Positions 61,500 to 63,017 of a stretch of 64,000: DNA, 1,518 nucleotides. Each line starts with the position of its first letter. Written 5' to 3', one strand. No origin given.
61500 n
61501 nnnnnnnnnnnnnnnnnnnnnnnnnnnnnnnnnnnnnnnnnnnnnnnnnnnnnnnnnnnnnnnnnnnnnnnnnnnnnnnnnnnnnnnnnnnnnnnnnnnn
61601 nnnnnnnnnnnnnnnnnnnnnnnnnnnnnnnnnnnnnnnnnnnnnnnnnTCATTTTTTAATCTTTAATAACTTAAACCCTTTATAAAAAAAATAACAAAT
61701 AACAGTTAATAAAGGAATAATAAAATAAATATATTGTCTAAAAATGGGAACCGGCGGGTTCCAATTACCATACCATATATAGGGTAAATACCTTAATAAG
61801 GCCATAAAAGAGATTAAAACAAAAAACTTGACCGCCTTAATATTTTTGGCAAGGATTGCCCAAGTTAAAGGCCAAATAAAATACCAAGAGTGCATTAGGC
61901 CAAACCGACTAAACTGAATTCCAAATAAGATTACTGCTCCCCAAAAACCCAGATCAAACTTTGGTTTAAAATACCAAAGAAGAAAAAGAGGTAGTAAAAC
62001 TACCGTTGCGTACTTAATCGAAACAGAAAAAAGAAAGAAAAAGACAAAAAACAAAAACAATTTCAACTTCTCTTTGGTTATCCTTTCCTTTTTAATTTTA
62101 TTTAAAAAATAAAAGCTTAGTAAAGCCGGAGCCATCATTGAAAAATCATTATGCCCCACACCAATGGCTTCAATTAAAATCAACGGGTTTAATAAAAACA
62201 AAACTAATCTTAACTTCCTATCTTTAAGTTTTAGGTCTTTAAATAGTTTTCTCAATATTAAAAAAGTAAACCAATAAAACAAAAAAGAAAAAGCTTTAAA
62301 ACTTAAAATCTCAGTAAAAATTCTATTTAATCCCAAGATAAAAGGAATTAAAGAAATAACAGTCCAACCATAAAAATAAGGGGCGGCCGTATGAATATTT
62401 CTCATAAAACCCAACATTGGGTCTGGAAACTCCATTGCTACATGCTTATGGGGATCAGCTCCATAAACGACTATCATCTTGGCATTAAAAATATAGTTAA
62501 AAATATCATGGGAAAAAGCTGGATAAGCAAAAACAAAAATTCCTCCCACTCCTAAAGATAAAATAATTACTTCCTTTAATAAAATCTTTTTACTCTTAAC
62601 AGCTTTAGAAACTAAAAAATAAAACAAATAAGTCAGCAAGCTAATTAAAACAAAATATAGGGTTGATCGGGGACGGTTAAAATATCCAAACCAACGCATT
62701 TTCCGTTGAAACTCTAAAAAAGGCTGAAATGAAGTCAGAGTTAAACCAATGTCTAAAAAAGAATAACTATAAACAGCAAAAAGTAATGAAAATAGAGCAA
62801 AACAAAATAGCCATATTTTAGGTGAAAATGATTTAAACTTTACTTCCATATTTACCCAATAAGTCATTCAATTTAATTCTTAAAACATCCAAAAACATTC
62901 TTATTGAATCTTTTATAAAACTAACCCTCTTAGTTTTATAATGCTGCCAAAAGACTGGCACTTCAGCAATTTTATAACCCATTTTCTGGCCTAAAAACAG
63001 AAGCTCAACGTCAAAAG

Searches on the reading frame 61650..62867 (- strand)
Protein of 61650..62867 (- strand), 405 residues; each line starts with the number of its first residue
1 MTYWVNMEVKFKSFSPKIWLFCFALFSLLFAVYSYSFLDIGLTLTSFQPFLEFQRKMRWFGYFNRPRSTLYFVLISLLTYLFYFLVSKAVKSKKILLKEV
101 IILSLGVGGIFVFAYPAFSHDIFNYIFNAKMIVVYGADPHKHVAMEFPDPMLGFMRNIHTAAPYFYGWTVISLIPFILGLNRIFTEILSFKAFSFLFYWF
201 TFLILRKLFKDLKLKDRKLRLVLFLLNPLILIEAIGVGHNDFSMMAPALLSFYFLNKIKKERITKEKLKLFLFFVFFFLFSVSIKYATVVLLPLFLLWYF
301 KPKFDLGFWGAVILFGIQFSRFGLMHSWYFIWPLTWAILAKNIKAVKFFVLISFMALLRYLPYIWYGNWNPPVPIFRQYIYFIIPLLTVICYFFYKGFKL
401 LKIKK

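Call 9: search_protein_families(library=pfam, proteins=[window:61650-62867:-], max_evalue=0.01)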
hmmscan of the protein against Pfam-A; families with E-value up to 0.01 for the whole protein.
window:61650-62867:- (405 aa): 0 families

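Call 22: search_protein_families(library=ncbifam, proteins=[window:61650-62867:-], max_evalue=0.01)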
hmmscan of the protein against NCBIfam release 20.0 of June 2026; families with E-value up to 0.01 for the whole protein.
window:61650-62867:- (405 aa): 0 families

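Call 53: search_protein_families(library=pfam, proteins=[window:61650-62867:-], max_evalue=0.5)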
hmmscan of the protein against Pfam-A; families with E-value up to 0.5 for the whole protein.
window:61650-62867:- (405 aa): 0 families

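Call 73: find_homologous_proteins(query=window:61650-62867:-, max_evalue=0.00001)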
Query window:61650-62867:- (405 aa): 509 proteins with E <= 0.00001 among 8000 candidates; the best 120 are listed.
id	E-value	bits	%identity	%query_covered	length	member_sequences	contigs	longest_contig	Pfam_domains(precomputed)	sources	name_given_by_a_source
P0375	2.8e-255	865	100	99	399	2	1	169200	PF26314.1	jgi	-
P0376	1.0e-157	544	66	94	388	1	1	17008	PF26314.1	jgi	jgi:hypothetical protein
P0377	9.3e-148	511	62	96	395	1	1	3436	PF26314.1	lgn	-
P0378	1.2e-143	497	61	91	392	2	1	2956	PF26314.1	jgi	-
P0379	6.1e-140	485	63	86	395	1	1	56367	PF26314.1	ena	-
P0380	4.4e-138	479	59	94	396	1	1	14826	PF26314.1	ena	-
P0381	9.7e-138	478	59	94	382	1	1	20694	PF26314.1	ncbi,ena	-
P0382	1.9e-136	474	61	91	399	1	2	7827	PF26314.1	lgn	-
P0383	1.3e-135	471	58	96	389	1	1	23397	PF26314.1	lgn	-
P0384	4.2e-134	466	60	90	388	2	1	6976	PF26314.1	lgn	-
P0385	1.3e-133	464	63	88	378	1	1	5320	PF26314.1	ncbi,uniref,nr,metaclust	ncbi:hypothetical protein A3J78_01690 [Candidatus Beckwithbacteria bacterium RBG_13_35_6]|uniref:Gly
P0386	1.6e-133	464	60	90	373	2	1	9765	PF26314.1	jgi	-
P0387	6.3e-132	459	59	89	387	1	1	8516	PF26314.1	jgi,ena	-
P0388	6.2e-130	452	59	88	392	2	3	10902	PF26314.1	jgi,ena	-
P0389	7.0e-129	449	58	90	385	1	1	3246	PF26314.1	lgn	-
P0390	1.0e-128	448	58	89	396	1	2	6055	PF26314.1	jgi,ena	-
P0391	2.6e-128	447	58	88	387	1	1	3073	PF26314.1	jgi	jgi:hypothetical protein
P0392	5.3e-126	439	59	90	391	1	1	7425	PF26314.1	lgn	-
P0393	5.3e-126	439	61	86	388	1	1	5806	PF26314.1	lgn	-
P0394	2.6e-123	430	53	94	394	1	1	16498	PF26314.1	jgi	-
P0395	1.7e-121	424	57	91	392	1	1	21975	PF26314.1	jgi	-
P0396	1.1e-119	418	59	82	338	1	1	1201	PF26314.1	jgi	jgi:hypothetical protein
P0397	1.8e-116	408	54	90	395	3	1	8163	PF26314.1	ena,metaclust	metaclust:\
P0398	6.8e-113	396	53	95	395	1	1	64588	PF26314.1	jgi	jgi:uncharacterized membrane protein YsdA (DUF1294 family)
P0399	2.0e-112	394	52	98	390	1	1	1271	PF26314.1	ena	-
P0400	2.7e-112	394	54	88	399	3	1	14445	PF26314.1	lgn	-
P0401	6.0e-110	386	52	91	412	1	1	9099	PF26314.1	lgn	-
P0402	3.0e-99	351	49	91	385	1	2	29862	PF26314.1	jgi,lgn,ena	jgi:hypothetical protein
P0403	1.2e-96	343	62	64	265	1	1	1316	PF26314.1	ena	-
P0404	7.5e-79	284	45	96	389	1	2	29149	PF26314.1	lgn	-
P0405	1.1e-77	280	47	90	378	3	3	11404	PF26314.1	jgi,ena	-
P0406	3.3e-77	278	44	93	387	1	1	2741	PF26314.1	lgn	-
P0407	2.4e-76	276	43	93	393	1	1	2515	PF26314.1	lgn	-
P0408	7.7e-76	274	45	92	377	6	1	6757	PF26314.1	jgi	-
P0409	1.0e-73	267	43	92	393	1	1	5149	PF26314.1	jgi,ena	-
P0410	1.7e-73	266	43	92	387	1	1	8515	PF26314.1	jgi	-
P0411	6.2e-72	261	41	92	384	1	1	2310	PF26314.1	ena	-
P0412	6.6e-72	261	44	93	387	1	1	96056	PF26314.1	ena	-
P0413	6.6e-71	258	46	88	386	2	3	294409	PF26314.1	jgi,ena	-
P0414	8.7e-71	257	45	94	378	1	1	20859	PF26314.1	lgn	-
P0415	1.6e-70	256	43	87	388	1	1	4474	PF26314.1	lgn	-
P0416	2.1e-69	253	41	93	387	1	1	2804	PF26314.1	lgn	-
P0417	2.4e-68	249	43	88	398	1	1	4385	PF26314.1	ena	-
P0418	1.2e-67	247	44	89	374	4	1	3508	PF26314.1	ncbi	ncbi:MAG: hypothetical protein ABIJ43_04395 [Candidatus Beckwithbacteria bacterium]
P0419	1.2e-67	247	42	89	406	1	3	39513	PF26314.1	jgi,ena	-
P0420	2.0e-67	246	43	87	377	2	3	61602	PF26314.1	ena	-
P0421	5.9e-66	241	41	95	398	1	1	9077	PF26314.1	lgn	-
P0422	6.7e-64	235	42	91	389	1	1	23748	PF26314.1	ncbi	-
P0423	7.4e-64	234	41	87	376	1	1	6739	PF26314.1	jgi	-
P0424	2.5e-63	233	41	86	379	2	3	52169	PF26314.1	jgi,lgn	-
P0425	3.9e-63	232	41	89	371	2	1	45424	PF26314.1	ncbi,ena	-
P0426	4.1e-63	232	39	91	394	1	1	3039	PF26314.1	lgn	-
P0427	5.8e-63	232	43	85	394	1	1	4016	PF26314.1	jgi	jgi:hypothetical protein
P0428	3.7e-62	229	45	69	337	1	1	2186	PF26314.1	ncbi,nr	ncbi:MAG: hypothetical protein NT148_02135, partial [Candidatus Nealsonbacteria bacterium]|nr:hypoth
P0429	5.4e-61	225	40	91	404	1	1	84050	PF26314.1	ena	-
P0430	1.7e-60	223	42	80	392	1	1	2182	PF26314.1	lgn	-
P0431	2.2e-60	223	41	86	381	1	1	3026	PF26314.1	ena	-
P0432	2.4e-60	223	41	87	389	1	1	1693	PF26314.1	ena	-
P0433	3.1e-60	223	40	89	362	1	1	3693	PF26314.1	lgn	-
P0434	1.1e-59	221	47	68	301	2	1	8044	PF26314.1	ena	-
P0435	1.1e-58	217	41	89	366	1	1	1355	PF26314.1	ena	-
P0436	1.7e-58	217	40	89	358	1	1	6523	PF26314.1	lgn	-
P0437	5.7e-58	215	40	89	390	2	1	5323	PF26314.1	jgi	jgi:hypothetical protein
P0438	7.6e-58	215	42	87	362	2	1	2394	PF26314.1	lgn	-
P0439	2.7e-57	213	41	89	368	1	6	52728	PF26314.1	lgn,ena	-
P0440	3.6e-57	212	37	88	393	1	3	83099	PF26314.1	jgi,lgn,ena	-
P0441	5.7e-57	212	42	89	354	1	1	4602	PF26314.1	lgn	-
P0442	1.2e-55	207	35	89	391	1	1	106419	PF26314.1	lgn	-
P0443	4.0e-55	206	35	97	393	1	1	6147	PF26314.1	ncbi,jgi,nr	ncbi:MAG: hypothetical protein GXP43_03025 [bacterium]|nr:hypothetical protein [bacterium]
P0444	3.6e-54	203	38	96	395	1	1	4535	PF26314.1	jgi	-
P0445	1.2e-52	198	39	87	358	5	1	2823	PF26314.1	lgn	-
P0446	1.7e-52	197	34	95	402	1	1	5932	PF26314.1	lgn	-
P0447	2.0e-52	197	39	87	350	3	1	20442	PF26314.1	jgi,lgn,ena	-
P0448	1.1e-51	194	38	93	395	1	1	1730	PF26314.1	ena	-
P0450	1.5e-50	191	38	85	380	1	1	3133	PF26314.1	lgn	-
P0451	6.1e-50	189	35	90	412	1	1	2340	PF26314.1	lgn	-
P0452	1.5e-49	187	37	90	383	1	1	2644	PF09594.17,PF26314.1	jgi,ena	-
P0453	1.2e-48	184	37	90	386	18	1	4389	PF26314.1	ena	-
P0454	1.4e-48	184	40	84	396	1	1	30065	PF26314.1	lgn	-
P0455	2.0e-48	184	36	86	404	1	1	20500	PF26314.1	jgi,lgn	jgi:hypothetical protein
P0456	2.3e-48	183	36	91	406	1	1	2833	PF09594.17,PF26314.1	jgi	-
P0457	6.0e-48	182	36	88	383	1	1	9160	PF09594.17,PF05208.20,PF26314.1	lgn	-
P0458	6.7e-48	182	40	84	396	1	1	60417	PF26314.1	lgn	-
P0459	1.4e-47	181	41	63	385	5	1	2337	PF26314.1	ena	-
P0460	1.5e-47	181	38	84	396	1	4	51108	PF26314.1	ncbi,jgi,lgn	-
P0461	1.9e-47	180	36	89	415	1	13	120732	PF26314.1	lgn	-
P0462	5.2e-47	179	37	84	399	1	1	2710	PF26314.1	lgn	-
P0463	5.4e-47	179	35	90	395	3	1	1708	PF26314.1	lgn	-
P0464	5.6e-47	179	36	84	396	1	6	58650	PF26314.1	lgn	-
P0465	7.9e-47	178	33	89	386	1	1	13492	PF26314.1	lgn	-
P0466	8.6e-47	178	36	91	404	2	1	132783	PF09594.17,PF26314.1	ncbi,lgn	-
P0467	1.0e-46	178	36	84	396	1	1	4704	PF26314.1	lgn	-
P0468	1.6e-46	177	37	84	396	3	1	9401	PF26314.1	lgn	-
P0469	1.6e-46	177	36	89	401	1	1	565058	PF26314.1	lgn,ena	-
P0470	1.9e-46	177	34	93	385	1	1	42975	PF26314.1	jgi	jgi:hypothetical protein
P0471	2.6e-46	177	34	86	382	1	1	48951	PF26314.1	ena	-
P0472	2.7e-46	177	38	87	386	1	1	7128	PF09594.17,PF26314.1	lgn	-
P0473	3.1e-46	176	39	84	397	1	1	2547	PF26314.1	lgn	-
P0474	3.2e-46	176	33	89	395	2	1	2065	PF26314.1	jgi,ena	-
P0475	3.8e-46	176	35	87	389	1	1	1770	PF26314.1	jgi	-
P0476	4.3e-46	176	37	86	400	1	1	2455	PF26314.1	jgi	jgi:hypothetical protein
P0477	4.4e-46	176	37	87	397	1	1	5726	PF26314.1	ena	-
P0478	5.7e-46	176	37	87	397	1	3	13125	PF26314.1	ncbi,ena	-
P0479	6.3e-46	175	37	85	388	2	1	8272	PF26314.1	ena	-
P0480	8.2e-46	175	37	87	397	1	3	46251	PF26314.1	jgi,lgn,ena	-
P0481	1.7e-45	174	35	85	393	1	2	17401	PF26314.1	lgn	-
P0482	2.7e-45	173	37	91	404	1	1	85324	PF26314.1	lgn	-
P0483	2.8e-45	173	38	90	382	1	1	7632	PF26314.1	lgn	-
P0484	4.4e-45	173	36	88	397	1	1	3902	PF26314.1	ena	-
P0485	7.5e-45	172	33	94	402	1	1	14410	PF26314.1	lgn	-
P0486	1.0e-44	171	32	91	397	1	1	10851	PF26314.1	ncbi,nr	ncbi:hypothetical protein HY469_04665 [Candidatus Roizmanbacteria bacterium]|nr:hypothetical protein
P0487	1.4e-44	171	35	84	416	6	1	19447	PF26314.1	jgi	-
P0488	1.5e-44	171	35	91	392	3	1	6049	PF26314.1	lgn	-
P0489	1.8e-44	171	35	84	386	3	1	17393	PF26314.1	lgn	-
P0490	1.9e-44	171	31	95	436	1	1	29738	PF26314.1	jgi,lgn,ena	-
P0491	1.9e-44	171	34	92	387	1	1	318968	PF09594.17,PF26314.1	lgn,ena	-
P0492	2.4e-44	170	32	89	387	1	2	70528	PF26314.1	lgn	-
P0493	2.9e-44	170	36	84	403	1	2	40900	PF09594.17,PF26314.1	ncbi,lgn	-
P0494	3.4e-44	170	36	91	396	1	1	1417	PF26314.1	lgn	-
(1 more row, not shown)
